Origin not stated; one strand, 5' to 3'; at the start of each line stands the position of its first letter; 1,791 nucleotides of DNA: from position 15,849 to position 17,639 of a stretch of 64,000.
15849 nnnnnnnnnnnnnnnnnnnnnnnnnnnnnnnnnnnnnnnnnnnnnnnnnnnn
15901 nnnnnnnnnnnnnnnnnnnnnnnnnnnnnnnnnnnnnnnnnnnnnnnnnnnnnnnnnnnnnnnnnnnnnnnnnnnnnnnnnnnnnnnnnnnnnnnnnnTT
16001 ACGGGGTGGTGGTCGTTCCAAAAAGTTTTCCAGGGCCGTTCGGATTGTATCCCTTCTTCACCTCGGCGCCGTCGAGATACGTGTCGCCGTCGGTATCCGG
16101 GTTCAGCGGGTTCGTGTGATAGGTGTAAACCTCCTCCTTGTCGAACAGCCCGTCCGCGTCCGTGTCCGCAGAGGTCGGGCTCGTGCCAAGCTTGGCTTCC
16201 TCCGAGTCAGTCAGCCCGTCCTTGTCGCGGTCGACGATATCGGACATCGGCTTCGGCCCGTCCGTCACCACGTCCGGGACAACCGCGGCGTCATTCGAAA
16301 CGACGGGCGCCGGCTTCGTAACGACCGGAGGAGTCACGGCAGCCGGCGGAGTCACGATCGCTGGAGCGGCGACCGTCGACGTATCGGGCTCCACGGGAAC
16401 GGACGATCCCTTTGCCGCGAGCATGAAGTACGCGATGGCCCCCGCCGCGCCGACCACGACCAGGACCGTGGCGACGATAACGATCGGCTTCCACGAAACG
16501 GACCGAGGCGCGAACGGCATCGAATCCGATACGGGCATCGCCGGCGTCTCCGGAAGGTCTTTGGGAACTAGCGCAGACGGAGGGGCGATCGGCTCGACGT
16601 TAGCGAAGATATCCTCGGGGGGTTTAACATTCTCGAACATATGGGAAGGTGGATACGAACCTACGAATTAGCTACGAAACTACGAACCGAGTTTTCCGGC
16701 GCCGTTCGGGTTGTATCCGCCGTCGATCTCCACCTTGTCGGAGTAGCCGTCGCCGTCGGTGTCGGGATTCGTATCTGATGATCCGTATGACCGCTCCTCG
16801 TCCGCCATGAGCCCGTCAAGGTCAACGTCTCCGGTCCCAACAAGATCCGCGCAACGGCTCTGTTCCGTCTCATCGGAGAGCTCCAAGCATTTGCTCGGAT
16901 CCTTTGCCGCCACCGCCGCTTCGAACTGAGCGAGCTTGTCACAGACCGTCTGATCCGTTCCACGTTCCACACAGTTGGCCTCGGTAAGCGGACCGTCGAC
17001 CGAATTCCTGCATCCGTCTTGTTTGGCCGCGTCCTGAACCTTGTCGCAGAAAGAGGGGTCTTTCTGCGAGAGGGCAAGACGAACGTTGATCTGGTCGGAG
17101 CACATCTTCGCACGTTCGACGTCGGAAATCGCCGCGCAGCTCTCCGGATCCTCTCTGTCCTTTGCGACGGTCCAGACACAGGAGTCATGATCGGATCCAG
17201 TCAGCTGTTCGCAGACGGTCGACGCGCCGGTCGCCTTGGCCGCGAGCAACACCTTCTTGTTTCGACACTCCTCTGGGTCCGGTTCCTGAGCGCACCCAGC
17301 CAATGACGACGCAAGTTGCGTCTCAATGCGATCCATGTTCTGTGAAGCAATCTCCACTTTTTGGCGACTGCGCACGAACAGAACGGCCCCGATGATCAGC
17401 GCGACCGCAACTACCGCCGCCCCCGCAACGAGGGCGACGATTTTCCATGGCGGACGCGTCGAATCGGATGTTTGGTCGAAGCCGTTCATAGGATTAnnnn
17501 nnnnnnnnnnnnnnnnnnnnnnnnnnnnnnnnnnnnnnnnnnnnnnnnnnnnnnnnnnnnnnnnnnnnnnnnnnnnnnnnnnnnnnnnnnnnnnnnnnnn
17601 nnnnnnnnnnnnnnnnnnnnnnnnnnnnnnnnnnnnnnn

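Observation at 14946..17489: Three tandem paralogous type-II membrane proteins with TSP3-like Asp-rich (DxDxDG) calcium-binding-type repeats immediately downstream of the giant gene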

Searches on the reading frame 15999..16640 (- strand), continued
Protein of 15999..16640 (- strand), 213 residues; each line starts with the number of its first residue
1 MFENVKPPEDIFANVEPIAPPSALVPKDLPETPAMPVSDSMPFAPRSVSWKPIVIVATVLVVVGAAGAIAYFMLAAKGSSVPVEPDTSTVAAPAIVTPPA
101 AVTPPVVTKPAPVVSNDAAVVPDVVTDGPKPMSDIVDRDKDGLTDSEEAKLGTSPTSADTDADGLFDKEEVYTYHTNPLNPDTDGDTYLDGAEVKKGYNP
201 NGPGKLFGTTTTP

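Call 42: search_protein_families(library=pfam, proteins=[L046:12249-14147:+, L046:14144-15094:+, L046:15179-17503:+, L046:17491-18315:+, L046:11541-12131:-, L046:6143-9085:+, L046:10421-11458:+, L046:9464-10216:+], max_evalue=0.001)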
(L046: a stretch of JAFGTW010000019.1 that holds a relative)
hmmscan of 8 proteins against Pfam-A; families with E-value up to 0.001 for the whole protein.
L046:12249-14147:+ (633 aa): 4 families
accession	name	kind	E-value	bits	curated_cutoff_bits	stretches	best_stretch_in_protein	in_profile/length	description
PF22599.2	SecDF_P1_head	-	5.3e-29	100.8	27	1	297-394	17-114/114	SecDF, P1 head subdomain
PF21760.3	SecD_1st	-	5.9e-16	58.1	27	1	100-159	3-58/60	Protein translocase subunit SecDF, P1 domain, N-terminal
PF02355.23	SecD_SecF_C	-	9e-10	38.7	20.5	1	462-612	33-184/189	Protein export membrane protein SecD/SecF, C-terminal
PF03176.21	MMPL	-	9.5e-07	28.5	20.5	1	464-618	153-305/333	MMPL family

L046:14144-15094:+ (317 aa): 2 families
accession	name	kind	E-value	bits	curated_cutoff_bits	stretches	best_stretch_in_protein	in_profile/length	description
PF02355.23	SecD_SecF_C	-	3e-59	200.1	20.5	1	120-310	9-188/189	Protein export membrane protein SecD/SecF, C-terminal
PF07549.19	Sec_GG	-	1.3e-07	31.4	20.3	1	47-65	7-25/28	SecD/SecF GG Motif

L046:15179-17503:+ (775 aa): 12 families
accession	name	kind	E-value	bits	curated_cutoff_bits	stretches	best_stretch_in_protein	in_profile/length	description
PF04932.20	Wzy_C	-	7.2e-17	62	31.7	1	231-378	1-149/149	O-Antigen ligase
PF07719.23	TPR_2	-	1.4e-13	50.2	27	0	667-692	5-30/34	Tetratricopeptide repeat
PF00515.34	TPR_1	-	1.7e-10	40.7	27.8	0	667-689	5-27/34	Tetratricopeptide repeat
PF13424.12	TPR_12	-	1.1e-08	35.5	30.1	0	664-725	4-73/77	Tetratricopeptide repeat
PF13181.12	TPR_8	-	4.6e-08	33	25.7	0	664-691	2-29/34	Tetratricopeptide repeat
PF23914.1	TPR_CcmH_CycH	-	8.9e-08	32.6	42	1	670-762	57-152/158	Cytochrome c-type biogenesis protein H TPR domain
PF14559.12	TPR_19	-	1.2e-06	29.2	25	0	677-729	5-57/68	Tetratricopeptide repeat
PF13431.12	TPR_17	-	9.6e-06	25.9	24.4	0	720-751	2-33/34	Tetratricopeptide repeat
PF13432.12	TPR_16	-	0.00011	23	32.7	0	668-726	2-60/65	Tetratricopeptide repeat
PF13174.12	TPR_6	-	0.00025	21.9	26.3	0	702-729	5-32/33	Tetratricopeptide repeat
PF13414.12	TPR_11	-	0.00044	20.3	26.8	0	670-689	1-20/42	TPR repeat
PF13428.12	TPR_14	-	0.0007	20.5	23.5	0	702-738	6-42/44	Tetratricopeptide repeat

L046:17491-18315:+ (275 aa): 2 families
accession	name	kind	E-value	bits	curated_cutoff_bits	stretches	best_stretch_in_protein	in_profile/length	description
PF06750.18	A24_N_bact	-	9.6e-30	102.9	23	1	19-99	2-83/84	Bacterial Peptidase A24 N-terminal domain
PF01478.23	Peptidase_A24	-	6.2e-11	43.1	26.5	1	128-233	1-104/104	Type IV leader peptidase family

L046:11541-12131:- (197 aa): 1 family
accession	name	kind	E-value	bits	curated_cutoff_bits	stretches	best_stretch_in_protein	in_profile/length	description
PF00574.28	CLP_protease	-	2.6e-85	285.3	20.2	1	18-196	3-181/182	Clp protease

L046:6143-9085:+ (981 aa): 0 families

L046:10421-11458:+ (346 aa): 1 family
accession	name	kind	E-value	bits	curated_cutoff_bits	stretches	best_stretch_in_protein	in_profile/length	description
PF18884.5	TSP3_bac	-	1.5e-08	34.8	25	1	190-209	1-20/22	Bacterial TSP3 repeat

L046:9464-10216:+ (251 aa): 1 family
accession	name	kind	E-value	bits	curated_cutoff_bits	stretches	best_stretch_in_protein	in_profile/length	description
PF18884.5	TSP3_bac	-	2.9e-10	40.2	25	1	226-245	1-20/22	Bacterial TSP3 repeat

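Call 47: search_solved_structures(query=A3, max_evalue=0.01, show_alignments=3)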
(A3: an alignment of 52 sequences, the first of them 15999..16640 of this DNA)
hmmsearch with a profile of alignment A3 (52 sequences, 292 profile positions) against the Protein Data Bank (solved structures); distinct sequences matched with E-value up to 0.01: 2.
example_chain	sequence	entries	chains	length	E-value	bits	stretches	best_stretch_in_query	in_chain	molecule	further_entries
7c7r_B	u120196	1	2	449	2.7e-08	37.6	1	127-176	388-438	Biofilm-associated surface protein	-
7c7u_A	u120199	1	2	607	1.9e-05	28.2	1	128-213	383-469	Biofilm-associated surface protein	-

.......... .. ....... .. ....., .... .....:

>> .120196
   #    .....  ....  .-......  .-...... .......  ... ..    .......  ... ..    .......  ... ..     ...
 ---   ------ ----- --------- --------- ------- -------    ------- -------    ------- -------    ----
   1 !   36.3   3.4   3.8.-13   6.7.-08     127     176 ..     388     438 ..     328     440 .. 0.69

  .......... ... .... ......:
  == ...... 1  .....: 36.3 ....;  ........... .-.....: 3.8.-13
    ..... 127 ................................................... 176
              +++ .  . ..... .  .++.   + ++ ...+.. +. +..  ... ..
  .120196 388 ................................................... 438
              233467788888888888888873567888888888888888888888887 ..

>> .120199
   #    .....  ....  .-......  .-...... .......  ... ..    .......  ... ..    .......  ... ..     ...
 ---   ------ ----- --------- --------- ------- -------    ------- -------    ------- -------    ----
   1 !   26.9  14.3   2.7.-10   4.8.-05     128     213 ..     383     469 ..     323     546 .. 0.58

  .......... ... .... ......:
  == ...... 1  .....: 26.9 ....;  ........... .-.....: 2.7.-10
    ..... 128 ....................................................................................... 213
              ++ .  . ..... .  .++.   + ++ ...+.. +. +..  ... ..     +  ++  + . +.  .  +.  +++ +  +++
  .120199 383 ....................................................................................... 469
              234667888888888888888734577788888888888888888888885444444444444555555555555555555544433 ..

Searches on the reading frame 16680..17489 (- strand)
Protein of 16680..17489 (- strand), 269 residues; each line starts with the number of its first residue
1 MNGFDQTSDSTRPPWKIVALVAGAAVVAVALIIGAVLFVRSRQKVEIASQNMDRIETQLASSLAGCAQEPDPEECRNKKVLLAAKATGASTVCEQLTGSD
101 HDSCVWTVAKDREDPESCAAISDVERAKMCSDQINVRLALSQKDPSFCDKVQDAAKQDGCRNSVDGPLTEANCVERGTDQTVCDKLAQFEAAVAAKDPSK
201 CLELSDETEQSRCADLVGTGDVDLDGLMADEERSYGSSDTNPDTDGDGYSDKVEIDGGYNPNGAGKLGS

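Call 3: search_protein_families(library=pfam, proteins=[window:16680-17489:-], max_evalue=1)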
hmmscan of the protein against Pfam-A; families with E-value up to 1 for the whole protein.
window:16680-17489:- (269 aa): 3 families
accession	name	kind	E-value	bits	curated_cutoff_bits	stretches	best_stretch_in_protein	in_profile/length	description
PF18884.5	TSP3_bac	-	0.00037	20.7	25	1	243-262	1-20/22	Bacterial TSP3 repeat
PF11239.13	DUF3040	-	0.014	16.1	24.7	0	8-36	36-63/84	Protein of unknown function (DUF3040)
PF11021.13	DUF2613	-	0.093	13.3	22.1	1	17-52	7-42/55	Protein of unknown function (DUF2613)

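Call 4: search_protein_families(library=ncbifam, proteins=[window:16680-17489:-], max_evalue=1)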
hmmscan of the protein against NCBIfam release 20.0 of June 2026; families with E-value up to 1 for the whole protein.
window:16680-17489:- (269 aa): 3 families
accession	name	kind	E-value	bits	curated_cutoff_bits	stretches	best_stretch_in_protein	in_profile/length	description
NF052375.1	antisigma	equivalog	0.0021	18.1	100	1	11-124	79-185/217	anti-sigma factor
NF008173.0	PRK10920.1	equivalog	0.08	12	313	1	15-61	32-78/390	uroporphyrinogen-III C-methyltransferase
TIGR01884.1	cas_HTH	subfamily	0.084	12.2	60.2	1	13-59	87-133/202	CRISPR-associated CARF protein Csa3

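Call 18: find_homologous_proteins(query=window:16680-17489:-)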
Query window:16680-17489:- (269 aa): 28 proteins with E <= 0.001 among 8000 candidates.
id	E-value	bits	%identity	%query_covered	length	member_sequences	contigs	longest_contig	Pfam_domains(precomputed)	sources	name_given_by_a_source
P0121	7.0e-159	545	93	100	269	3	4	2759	PF18884.6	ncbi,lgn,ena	-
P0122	1.1e-100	355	61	99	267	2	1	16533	-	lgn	-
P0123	2.0e-100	354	62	99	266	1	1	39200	-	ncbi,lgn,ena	-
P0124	3.4e-100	353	61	99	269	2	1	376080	PF18884.6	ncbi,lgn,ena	-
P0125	3.1e-98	347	61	99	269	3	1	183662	-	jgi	-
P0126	1.3e-95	338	60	99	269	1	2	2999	-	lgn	-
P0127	3.3e-94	333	59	100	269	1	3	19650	-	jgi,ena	-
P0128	1.2e-90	322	56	100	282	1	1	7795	PF18884.6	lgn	-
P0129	1.3e-89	318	55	99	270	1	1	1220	-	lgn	-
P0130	1.0e-88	315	56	99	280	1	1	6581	PF18884.6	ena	-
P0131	3.4e-86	307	56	99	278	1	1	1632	PF18884.6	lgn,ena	-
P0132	9.9e-77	276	48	99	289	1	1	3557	PF18884.6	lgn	-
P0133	2.3e-76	275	49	99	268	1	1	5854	-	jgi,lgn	jgi:hypothetical protein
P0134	9.8e-72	260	43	100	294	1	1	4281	-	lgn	-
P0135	2.6e-71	258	48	99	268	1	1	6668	-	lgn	-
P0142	1.0e-7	50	55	16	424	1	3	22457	PF04203.19,PF18884.6,PF03495.20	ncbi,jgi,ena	jgi:LPXTG-site transpeptidase (sortase) family protein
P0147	2.9e-5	42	56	17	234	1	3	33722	PF18884.6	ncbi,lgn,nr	ncbi:MAG: thrombospondin type 3 repeat-containing protein [Candidatus Uhrbacteria bacterium]|nr:thro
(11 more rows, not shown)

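Call 21: find_encoding_contigs(protein=P0147, flank=10000, max_places=1)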
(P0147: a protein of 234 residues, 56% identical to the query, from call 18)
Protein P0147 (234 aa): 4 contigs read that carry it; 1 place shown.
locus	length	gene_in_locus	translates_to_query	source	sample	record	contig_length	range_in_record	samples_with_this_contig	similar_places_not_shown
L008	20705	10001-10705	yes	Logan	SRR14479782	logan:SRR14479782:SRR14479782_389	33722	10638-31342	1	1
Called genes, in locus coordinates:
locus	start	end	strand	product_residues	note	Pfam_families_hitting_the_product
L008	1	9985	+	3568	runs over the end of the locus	PF18895:T4SS_pilin (weak), PF13205:Big_5 (faint), PF17957:Big_7 (weak), PF01833:TIG (weak)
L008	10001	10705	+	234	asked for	PF18884:TSP3_bac (weak)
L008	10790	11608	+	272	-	PF18884:TSP3_bac (weak)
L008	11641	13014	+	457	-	PF00041:fn3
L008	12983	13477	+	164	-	PF02130:YbeY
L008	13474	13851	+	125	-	PF01219:DAGK_prokar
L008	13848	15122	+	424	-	PF11104:PilM_2 (faint), PF02491:SHS2_FTSA, PF06723:MreB_Mbl, PF14450:FtsA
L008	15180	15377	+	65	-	-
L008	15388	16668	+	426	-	PF00091:Tubulin, PF12327:FtsZ_C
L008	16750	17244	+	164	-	PF22811:Zn_ribbon_NrdR, PF03477:ATP-cone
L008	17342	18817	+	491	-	PF00224:PK, PF03328:HpcH_HpaI (weak), PF02887:PK_C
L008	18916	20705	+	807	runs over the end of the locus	PF01326:PPDK_N, PF00391:PEP-utilizers, PF02896:PEP-utilizers_C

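Call 22: find_encoding_contigs(protein=P0142, flank=8000, max_places=1)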
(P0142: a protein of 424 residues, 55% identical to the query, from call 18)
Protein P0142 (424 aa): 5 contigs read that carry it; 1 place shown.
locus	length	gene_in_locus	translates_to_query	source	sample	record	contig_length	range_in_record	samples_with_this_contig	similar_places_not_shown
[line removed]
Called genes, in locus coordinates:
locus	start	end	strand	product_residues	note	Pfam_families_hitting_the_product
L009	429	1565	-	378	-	-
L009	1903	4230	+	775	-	PF07517:SecA_DEAD, PF00270:DEAD, PF01043:SecA_PP_bind, PF21090:P-loop_SecA, PF07516:SecA_SW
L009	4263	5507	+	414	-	PF00963:Cohesin (weak)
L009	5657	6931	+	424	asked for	PF03495:Binary_toxB (faint), PF18884:TSP3_bac (faint), PF04203:Sortase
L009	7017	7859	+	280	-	PF00535:Glycos_transf_2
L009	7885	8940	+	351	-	PF01087:GalP_UDP_transf, PF11969:DcpS_C (faint), PF01230:HIT (faint), PF16268:DUF4921, PF02744:GalP_UDP_tr_C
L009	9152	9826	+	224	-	PF02366:PMT, PF13231:PMT_2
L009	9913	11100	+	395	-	-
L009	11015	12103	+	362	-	PF00149:Metallophos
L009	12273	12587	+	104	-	PF02686:GatC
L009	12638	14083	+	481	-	PF01425:Amidase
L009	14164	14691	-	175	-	PF05901:Excalibur (faint)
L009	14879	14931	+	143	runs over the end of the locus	PF02021:UPF0102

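Call 28: search_protein_families(library=pfam, proteins=[L008:11641-13014:+, L008:10790-11608:+, L008:10001-10705:+], max_evalue=0.1)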
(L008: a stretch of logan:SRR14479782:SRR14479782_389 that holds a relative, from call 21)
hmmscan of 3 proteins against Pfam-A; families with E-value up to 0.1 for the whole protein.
L008:11641-13014:+ (457 aa): 1 family
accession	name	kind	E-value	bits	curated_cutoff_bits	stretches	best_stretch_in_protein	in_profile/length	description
PF00041.27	fn3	-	1.4e-08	35.2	25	1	128-213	1-83/84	Fibronectin type III domain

L008:10790-11608:+ (272 aa): 2 families
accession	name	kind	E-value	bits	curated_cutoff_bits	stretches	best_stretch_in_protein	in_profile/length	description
PF18884.5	TSP3_bac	-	1.7e-21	76.2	25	4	177-195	1-19/22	Bacterial TSP3 repeat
PF11084.13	DUF2621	-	0.033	14.6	27.7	1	87-114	4-31/139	Protein of unknown function (DUF2621)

L008:10001-10705:+ (234 aa): 3 families
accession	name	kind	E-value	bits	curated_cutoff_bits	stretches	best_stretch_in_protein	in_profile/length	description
PF18884.5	TSP3_bac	-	3.3e-22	78.4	25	4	209-228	1-20/22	Bacterial TSP3 repeat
PF03495.19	Binary_toxB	-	0.0071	17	25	1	162-223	1-62/78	Clostridial binary toxin B/anthrax toxin PA Ca-binding domain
PF20615.3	DUF6802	-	0.063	13.7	27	1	184-221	33-70/102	Family of unknown function (DUF6802)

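Call 52: predict_structure(alignment_id=A4)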
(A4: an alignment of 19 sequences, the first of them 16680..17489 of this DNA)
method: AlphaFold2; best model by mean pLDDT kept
length: 269 residues; sequences in the alignment: 19
mean_pLDDT: 83.1   pTM: 0.52
mean pLDDT of the five models: 83.1, 82.1, 81.3, 81.3, 80.0
residues with pLDDT >= 90: 91; 70-90: 140; 50-70: 26; < 50: 12
segments of 3 or more residues with pLDDT < 50: 1-12
pLDDT, mean of each block of 10 residues (from residue 1): 40 60 77 74 57 76 86 90 86 89 94 93 95 96 93 92 84 83 89 85 88 81 81 87 91 93 83
secondary structure, 60 per line:
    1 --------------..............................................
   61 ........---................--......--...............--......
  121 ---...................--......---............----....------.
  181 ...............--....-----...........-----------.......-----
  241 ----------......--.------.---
elements in order: H15-68 H72-87 H90-95 H98-112 H115-120 H124-142 H145-150 H154-165 H170-173 H180-195 H198-201 H207-217 H229-235 H251-256

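Call 64: list_cluster_members(proteins=[P0121, P0124, P0016])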
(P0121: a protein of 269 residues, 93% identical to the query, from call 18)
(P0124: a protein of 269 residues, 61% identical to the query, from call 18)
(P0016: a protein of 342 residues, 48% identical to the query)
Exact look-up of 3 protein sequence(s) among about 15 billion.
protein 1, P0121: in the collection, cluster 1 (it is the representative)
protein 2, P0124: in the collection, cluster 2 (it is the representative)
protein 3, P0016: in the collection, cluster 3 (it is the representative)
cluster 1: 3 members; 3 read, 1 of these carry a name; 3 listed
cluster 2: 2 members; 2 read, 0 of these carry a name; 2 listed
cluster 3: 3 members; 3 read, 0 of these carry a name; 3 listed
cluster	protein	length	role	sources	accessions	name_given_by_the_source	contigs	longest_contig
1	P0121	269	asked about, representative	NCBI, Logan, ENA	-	-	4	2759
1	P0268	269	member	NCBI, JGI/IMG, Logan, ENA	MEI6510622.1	MAG: thrombospondin type 3 repeat-containing protein [Candidatus Uhrbacteria bacterium]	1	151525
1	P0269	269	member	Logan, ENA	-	-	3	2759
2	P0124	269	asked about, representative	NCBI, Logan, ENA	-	-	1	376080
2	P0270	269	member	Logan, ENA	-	-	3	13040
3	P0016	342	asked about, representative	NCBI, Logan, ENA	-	-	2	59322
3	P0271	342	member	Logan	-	-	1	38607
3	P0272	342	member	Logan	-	-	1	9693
